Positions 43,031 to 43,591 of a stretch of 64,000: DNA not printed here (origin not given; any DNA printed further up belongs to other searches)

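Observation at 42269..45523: Coupled operon around a ubiquitin-fold protein that lacks a Gly-Gly terminus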

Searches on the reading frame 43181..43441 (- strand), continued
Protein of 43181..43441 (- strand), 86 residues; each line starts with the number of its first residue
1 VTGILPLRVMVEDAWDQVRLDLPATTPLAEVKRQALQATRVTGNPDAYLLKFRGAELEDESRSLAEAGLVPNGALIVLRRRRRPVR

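Call 36: predict_structure(alignment_id=A5)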
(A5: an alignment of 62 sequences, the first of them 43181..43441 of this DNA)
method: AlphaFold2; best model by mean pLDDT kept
length: 86 residues; sequences in the alignment: 62
mean_pLDDT: 90.4   pTM: 0.79
mean pLDDT of the five models: 90.4, 90.0, 89.7, 86.7, 85.8
residues with pLDDT >= 90: 69; 70-90: 10; 50-70: 5; < 50: 2
segments of 3 or more residues with pLDDT < 50: none
pLDDT, mean of each block of 10 residues (from residue 1): 86 95 95 96 91 92 93 93 61
secondary structure, 60 per line:
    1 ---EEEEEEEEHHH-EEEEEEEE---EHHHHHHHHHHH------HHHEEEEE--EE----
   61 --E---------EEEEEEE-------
elements in order: E4-11 E16-23 H28-38 E48-52 E73-79

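Call 40: fold_search(model_id=the predicted structure, library=pdb)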
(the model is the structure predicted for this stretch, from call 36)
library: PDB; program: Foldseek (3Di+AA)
matches with E <= 10: 1759; with E <= 0.001: 786
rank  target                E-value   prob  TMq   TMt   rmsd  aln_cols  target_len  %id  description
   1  9m9g_MODEL_1_A        1.4e-07  1.00  0.80  0.82   2.3        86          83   27  NMR structure of ProteinMPNN-designed ubiquitin variant R10 (released 2026-02-11)
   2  9lqm_B                3.4e-07  1.00  0.77  0.82   3.2        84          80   23  Crystal structure of synthetic ubiquitin variant R4 designed by ProteinMPNN (released 2025-02-12)
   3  6xa9_B                6.1e-07  1.00  0.79  0.85   1.8        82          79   27  SARS CoV-2 PLpro in complex with ISG15 C-terminal domain propargylamide (released 2020-06-17)
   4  8j0a_A                7.4e-07  1.00  0.76  0.82   3.0        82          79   23  Robust design of effective allosteric activator UbV R4 for Rsp5 E3 ligase using the machine-learning tool ProteinMPNN (released 2023-08-09)
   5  8j0a_B                1.0e-06  1.00  0.73  0.80   3.2        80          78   22  Robust design of effective allosteric activator UbV R4 for Rsp5 E3 ligase using the machine-learning tool ProteinMPNN (released 2023-08-09)
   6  7s6p_A                1.2e-06  1.00  0.77  0.46   1.8        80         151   25  The crystal structure of human ISG15 (released 2021-09-22)
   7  6nyo_E                1.3e-06  1.00  0.78  0.85   1.7        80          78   21  Crystal structure of a human Cdc34-ubiquitin thioester mimetic (released 2019-08-07)
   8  7s6p_D                1.3e-06  1.00  0.74  0.44   1.8        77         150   25  The crystal structure of human ISG15 (released 2021-09-22)
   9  5hpl_C                1.5e-06  1.00  0.76  0.80   3.1        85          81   19  System-wide modulation of HECT E3 ligases with selective ubiquitin variant probes: Rsp5 and UbV R5.4 (released 2016-03-16)
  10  9lqm_A                1.5e-06  1.00  0.74  0.78   3.7        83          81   23  Crystal structure of synthetic ubiquitin variant R4 designed by ProteinMPNN (released 2025-02-12)
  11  8sea_B                1.7e-06  1.00  0.77  0.83   1.9        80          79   26  Cryo-EM structure of a double loaded human UBA7-UBE2L6-ISG15 thioester mimetic complex (Form 1) (released 2023-10-11)
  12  8seb_B                1.7e-06  1.00  0.76  0.80   1.9        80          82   26  Cryo-EM structure of a single loaded human UBA7-UBE2L6-ISG15 adenylate complex (released 2023-10-11)
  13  7s6p_F                1.9e-06  1.00  0.78  0.47   1.8        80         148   25  The crystal structure of human ISG15 (released 2021-09-22)
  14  8djh_A                1.9e-06  1.00  0.75  0.76   2.0        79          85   19  Ternary complex of SUMO1 with a phosphomimetic SIM of PML and zinc (released 2022-08-10)
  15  8hm2_B                1.9e-06  1.00  0.72  0.82   2.2        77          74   21  Crystal structure of human ubiquitin-like protein from bacteroides fragilis c terminal cysteine mutant (released 2023-11-29)
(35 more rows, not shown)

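Call 43: search_protein_families(library=padloc, proteins=[window:43181-43441:-], max_evalue=0.1)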
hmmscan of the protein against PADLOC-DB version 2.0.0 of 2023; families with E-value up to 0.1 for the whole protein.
window:43181-43441:- (86 aa): 0 families

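Call 44: search_protein_families(library=phrogs, proteins=[window:43181-43441:-], max_evalue=0.1)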
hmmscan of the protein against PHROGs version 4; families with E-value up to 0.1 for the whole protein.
window:43181-43441:- (86 aa): 0 families

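Call 61: find_encoding_contigs(protein=P0381, flank=8000, max_places=2)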
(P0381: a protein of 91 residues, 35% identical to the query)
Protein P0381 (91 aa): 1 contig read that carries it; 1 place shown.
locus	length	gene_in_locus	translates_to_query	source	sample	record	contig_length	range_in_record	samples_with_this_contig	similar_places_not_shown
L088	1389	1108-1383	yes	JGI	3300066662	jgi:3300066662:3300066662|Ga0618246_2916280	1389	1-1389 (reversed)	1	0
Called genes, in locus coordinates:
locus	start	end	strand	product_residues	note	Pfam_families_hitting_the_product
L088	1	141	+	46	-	?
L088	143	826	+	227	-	PF06262:Zincin_1 (weak)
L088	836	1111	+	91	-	-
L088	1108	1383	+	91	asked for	-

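Call 62: find_encoding_contigs(protein=P0304, flank=8000, max_places=2)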
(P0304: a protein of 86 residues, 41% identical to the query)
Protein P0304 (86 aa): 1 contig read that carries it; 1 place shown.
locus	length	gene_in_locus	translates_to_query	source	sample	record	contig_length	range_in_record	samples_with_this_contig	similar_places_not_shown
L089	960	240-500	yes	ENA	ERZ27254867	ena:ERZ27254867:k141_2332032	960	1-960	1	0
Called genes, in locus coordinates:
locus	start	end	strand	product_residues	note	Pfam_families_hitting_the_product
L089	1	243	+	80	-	?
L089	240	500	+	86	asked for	-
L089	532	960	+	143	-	?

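Call 70: list_cluster_members(proteins=[P0245, P0252, P0259, P0268, P0275, P0282, P0286, P0300, P0304, P0388])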
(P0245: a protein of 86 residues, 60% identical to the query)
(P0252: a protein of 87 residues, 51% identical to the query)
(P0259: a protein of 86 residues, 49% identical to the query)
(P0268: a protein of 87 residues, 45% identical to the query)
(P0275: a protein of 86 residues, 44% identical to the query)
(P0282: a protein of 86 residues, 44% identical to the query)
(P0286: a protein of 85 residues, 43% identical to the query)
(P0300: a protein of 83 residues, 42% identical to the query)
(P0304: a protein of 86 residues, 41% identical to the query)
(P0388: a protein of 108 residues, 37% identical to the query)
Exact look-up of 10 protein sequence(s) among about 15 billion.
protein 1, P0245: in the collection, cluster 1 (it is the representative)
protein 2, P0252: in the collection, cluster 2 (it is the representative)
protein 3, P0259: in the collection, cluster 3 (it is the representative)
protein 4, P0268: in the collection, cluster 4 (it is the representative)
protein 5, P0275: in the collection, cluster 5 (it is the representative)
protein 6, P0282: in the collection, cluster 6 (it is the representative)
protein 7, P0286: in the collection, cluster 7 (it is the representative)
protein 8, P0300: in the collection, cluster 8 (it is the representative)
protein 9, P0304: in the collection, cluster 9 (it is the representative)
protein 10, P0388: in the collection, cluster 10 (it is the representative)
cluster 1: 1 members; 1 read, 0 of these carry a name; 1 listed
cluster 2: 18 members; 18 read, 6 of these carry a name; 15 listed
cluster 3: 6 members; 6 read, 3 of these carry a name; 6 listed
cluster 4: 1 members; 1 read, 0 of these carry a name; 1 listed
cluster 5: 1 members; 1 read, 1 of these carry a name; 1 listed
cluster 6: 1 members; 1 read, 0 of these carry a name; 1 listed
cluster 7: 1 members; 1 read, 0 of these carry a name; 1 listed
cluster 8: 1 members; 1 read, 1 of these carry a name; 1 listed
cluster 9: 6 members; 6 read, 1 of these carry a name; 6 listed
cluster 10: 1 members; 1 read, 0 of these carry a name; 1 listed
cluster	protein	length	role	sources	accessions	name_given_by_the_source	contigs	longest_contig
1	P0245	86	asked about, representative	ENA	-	-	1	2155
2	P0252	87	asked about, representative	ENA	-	-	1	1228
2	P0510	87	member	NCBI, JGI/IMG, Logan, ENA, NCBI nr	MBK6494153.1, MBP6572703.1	MAG: hypothetical protein KA226_14860 [Gemmatimonadales bacterium] | hypothetical protein [Gemmatimonadota bacterium]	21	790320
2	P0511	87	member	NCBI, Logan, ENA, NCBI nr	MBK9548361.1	MAG: hypothetical protein IPO52_04445 [Gemmatimonadetes bacterium] | hypothetical protein [Gemmatimonadota bacterium]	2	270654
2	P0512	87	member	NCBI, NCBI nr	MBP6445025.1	MAG: hypothetical protein KA267_13440 [Gemmatimonadales bacterium] | hypothetical protein [Gemmatimonadales bacterium]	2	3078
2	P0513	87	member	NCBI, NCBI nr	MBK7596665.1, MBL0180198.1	MAG: hypothetical protein IPP98_13930 [Gemmatimonadetes bacterium] | hypothetical protein [Gemmatimonadota bacterium]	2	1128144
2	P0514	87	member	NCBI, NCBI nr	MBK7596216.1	MAG: hypothetical protein IPJ11_13460 [Gemmatimonadetes bacterium] | hypothetical protein [Gemmatimonadota bacterium]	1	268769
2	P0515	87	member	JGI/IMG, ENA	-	hypothetical protein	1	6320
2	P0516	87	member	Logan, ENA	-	-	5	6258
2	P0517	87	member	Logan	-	-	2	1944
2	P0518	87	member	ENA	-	-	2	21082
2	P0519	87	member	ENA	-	-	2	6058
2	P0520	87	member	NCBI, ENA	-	-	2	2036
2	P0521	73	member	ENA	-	-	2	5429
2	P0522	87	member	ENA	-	-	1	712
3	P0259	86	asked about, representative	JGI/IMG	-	hypothetical protein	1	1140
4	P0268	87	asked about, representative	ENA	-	-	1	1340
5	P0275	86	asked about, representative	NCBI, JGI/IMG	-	hypothetical protein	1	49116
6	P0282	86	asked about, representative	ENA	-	-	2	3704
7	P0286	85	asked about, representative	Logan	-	-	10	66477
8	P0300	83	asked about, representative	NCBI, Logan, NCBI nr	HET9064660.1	MAG TPA: hypothetical protein VFN22_02410 [Gemmatimonadales bacterium] | hypothetical protein [Gemmatimonadales bacterium]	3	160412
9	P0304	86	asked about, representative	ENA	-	-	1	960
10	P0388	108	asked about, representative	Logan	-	-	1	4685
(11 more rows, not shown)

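Call 71: find_encoding_contigs(protein=P0286, flank=7000, max_places=1)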
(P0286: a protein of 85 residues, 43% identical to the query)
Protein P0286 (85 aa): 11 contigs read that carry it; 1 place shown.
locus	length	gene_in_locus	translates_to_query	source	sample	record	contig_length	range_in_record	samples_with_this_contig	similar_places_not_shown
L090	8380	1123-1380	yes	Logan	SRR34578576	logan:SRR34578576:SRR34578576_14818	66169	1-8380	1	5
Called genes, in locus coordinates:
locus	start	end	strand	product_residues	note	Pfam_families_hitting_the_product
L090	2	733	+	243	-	?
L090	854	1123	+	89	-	-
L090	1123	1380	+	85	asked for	-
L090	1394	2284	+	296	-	PF00850:Hist_deacetyl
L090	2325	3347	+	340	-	PF02746:MR_MLE_N, PF13378:MR_MLE_C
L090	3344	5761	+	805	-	PF17764:PriA_3primeBD, PF00270:DEAD, PF04851:ResIII, PF18319:Zn_ribbon_PriA, PF00271:Helicase_C (weak), PF18074:PriA_C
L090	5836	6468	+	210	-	PF00230:MIP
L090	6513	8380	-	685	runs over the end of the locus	PF07715:Plug, PF00593:TonB_dep_Rec_b-barrel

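Call 72: find_encoding_contigs(protein=P0300, flank=7000, max_places=1)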
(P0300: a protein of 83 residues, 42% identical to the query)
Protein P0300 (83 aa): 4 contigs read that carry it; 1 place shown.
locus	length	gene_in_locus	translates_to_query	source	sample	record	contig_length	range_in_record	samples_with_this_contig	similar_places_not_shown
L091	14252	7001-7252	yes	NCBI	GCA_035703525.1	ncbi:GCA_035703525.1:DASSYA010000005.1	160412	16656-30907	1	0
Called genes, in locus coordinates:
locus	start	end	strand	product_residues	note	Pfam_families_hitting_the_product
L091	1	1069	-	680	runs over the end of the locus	-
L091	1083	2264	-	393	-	PF07963:N_methyl (faint)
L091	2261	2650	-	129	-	PF07963:N_methyl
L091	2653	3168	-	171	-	PF12019:GspH (weak)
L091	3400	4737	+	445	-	PF00587:tRNA-synt_2b, PF03129:HGTP_anticodon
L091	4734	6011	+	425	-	PF01053:Cys_Met_Meta_PP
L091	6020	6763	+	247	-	PF06262:Zincin_1 (weak)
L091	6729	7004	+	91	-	-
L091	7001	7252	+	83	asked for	-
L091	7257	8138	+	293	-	PF00850:Hist_deacetyl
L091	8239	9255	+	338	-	PF02746:MR_MLE_N, PF13378:MR_MLE_C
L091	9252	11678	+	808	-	PF17764:PriA_3primeBD, PF00270:DEAD, PF04851:ResIII, PF18319:Zn_ribbon_PriA, PF00271:Helicase_C (weak), PF18074:PriA_C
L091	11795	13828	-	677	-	PF07715:Plug, PF00593:TonB_dep_Rec_b-barrel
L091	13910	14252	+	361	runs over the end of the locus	PF21571:ArgZ-like_C_1st, PF21570:ArgZ-like_C_2nd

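Call 73: find_encoding_contigs(protein=P0275, flank=7000, max_places=1)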
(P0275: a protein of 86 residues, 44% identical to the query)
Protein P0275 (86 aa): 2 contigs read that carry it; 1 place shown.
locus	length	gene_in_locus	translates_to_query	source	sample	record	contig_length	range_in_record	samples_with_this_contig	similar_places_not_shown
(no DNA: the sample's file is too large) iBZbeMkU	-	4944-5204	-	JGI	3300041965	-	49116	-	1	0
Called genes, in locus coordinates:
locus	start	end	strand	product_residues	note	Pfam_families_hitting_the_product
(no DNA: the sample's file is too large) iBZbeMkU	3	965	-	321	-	?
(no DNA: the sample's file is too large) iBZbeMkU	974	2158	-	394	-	PF07963:N_methyl (weak)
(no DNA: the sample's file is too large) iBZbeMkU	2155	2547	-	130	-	PF07963:N_methyl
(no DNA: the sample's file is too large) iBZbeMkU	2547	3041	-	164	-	PF12019:GspH (weak)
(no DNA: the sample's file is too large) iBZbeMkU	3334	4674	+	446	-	PF00587:tRNA-synt_2b, PF03129:HGTP_anticodon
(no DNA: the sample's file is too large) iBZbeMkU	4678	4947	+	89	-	-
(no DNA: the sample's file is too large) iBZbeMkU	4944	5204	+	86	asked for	-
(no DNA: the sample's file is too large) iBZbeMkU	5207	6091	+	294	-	PF00850:Hist_deacetyl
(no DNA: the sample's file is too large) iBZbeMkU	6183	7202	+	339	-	PF02746:MR_MLE_N, PF13378:MR_MLE_C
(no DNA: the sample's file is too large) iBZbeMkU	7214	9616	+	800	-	PF17764:PriA_3primeBD, PF00270:DEAD, PF04851:ResIII, PF18319:Zn_ribbon_PriA, PF00271:Helicase_C (weak), PF18074:PriA_C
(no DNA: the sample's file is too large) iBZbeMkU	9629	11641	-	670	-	PF07715:Plug, PF00593:TonB_dep_Rec_b-barrel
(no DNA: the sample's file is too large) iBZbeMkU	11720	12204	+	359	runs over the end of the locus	PF21571:ArgZ-like_C_1st, PF21570:ArgZ-like_C_2nd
